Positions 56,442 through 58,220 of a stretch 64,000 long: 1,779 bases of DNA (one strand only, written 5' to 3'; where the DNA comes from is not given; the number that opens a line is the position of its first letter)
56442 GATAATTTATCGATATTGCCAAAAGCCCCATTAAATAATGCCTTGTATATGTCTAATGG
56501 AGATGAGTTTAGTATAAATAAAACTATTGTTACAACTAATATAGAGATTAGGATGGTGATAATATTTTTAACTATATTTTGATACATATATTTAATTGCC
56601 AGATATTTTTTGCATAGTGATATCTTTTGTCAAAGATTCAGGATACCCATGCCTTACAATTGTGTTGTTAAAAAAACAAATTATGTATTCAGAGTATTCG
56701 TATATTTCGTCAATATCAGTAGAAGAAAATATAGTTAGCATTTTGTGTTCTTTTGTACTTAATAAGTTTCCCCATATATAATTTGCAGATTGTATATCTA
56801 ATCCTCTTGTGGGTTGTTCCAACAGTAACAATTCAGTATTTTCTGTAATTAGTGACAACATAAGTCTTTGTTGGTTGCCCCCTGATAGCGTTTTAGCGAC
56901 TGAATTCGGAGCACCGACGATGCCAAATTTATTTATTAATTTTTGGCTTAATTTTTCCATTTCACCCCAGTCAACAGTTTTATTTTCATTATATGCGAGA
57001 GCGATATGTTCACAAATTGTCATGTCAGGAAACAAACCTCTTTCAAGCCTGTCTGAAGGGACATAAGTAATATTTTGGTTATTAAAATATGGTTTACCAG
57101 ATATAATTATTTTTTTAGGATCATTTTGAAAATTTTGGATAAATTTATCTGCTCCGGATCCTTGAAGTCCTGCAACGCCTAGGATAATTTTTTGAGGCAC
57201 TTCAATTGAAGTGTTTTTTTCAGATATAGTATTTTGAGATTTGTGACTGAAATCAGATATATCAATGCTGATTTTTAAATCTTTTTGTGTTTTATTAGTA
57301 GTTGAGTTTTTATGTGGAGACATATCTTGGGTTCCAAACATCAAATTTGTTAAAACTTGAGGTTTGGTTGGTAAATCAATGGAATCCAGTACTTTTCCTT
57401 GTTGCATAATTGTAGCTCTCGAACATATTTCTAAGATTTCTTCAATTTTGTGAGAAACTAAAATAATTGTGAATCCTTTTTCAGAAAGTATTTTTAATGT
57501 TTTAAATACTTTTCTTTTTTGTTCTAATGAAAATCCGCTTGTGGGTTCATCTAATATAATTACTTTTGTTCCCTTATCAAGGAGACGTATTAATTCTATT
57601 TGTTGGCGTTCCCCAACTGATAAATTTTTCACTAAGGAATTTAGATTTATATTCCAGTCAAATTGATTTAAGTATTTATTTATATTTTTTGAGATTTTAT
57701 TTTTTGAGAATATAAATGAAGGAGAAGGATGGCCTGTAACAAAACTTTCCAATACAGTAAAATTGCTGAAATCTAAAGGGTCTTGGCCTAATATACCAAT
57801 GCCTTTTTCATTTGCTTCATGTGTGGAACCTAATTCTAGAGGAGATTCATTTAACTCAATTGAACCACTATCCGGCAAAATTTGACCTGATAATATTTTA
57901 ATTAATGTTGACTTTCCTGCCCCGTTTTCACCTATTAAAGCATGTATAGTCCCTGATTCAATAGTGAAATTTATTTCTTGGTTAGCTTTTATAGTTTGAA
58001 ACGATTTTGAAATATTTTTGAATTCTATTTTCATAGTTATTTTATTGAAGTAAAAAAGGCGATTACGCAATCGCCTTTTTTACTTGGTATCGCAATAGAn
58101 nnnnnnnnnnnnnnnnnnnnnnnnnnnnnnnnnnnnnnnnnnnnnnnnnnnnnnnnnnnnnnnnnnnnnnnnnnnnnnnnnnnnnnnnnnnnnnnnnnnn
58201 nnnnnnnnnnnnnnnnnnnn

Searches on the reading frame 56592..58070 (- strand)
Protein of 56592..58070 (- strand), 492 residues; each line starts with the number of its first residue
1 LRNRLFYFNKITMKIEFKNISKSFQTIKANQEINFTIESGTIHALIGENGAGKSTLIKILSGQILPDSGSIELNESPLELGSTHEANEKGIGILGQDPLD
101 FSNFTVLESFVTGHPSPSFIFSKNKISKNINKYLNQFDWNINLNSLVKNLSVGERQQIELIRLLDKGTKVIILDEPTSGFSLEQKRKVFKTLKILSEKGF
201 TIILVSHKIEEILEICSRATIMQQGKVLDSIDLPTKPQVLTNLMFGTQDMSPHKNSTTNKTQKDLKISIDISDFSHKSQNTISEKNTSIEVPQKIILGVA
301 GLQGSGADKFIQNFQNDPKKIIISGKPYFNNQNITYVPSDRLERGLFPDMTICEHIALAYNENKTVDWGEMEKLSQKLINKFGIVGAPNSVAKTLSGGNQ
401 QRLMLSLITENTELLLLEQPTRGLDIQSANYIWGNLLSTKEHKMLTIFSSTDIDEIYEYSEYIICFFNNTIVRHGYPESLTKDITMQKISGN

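Call 19: search_protein_families(library=ncbifam, proteins=[window:56592-58070:-], max_evalue=1e-10)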
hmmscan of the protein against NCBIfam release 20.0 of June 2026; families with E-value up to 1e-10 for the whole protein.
window:56592-58070:- (492 aa): 175 families (the best 25 are shown)
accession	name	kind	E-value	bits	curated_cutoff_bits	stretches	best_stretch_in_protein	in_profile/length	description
NF041861.1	YtfR_transport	equivalog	9.1e-72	242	850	1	16-489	3-490/492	galactofuranose ABC transporter, ATP-binding protein YtfR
NF047930.1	ABC_ATP_B6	equivalog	3e-70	237.3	670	1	15-472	3-491/510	putative B6 ABC transporter ATP-binding protein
NF008442.0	PRK11288.1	equivalog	1.8e-67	227.8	689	1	13-472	6-478/504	L-arabinose ABC transporter ATP-binding protein AraG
NF010069.0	PRK13549.1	equivalog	1.1e-64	218.7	699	1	15-482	6-494/513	xylose ABC transporter ATP-binding protein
NF011967.0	PRK15439.1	equivalog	6.6e-64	216.2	586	1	13-474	10-484/510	autoinducer 2 ABC transporter ATP-binding protein LsrA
NF007253.0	PRK09700.1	equivalog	2.4e-61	207.9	772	1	12-472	3-488/510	D-allose ABC transporter ATP-binding protein AlsA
NF040905.2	GguA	equivalog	2.8e-59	200.8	810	1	15-486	2-497/500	multiple monosaccharide ABC transporter ATP-binding protein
NF008215.0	PRK10982.1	equivalog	4.4e-57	193.8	828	1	13-469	12-482/506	galactose/methyl galactoside ABC transporter ATP-binding protein MglA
NF008030.0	PRK10762.1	equivalog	8.7e-56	189.7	745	1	15-472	5-474/501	ribose ABC transporter ATP-binding protein RbsA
TIGR02633.1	xylG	equivalog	1.6e-52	178.6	723.65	1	15-469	2-479/500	D-xylose ABC transporter ATP-binding protein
TIGR01188.1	drrA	subfamily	3.4e-50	171.1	312.45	2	22-230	1-205/302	daunorubicin resistance ABC transporter, ATP-binding protein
TIGR04521.1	ECF_ATPase_2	equivalog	6.8e-46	156.6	330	1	22-228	13-224/279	energy-coupling factor transporter ATPase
TIGR04520.1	ECF_ATPase_1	equivalog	1.5e-44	152.4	315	2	15-229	1-216/269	energy-coupling factor transporter ATPase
TIGR04406.1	LPS_export_lptB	equivalog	1.5e-44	152.1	240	1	16-230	3-216/239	LPS export ABC transporter ATP-binding protein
TIGR03411.1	urea_trans_UrtD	equivalog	5.7e-42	144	304.1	1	15-229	3-222/242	urea ABC transporter ATP-binding protein UrtD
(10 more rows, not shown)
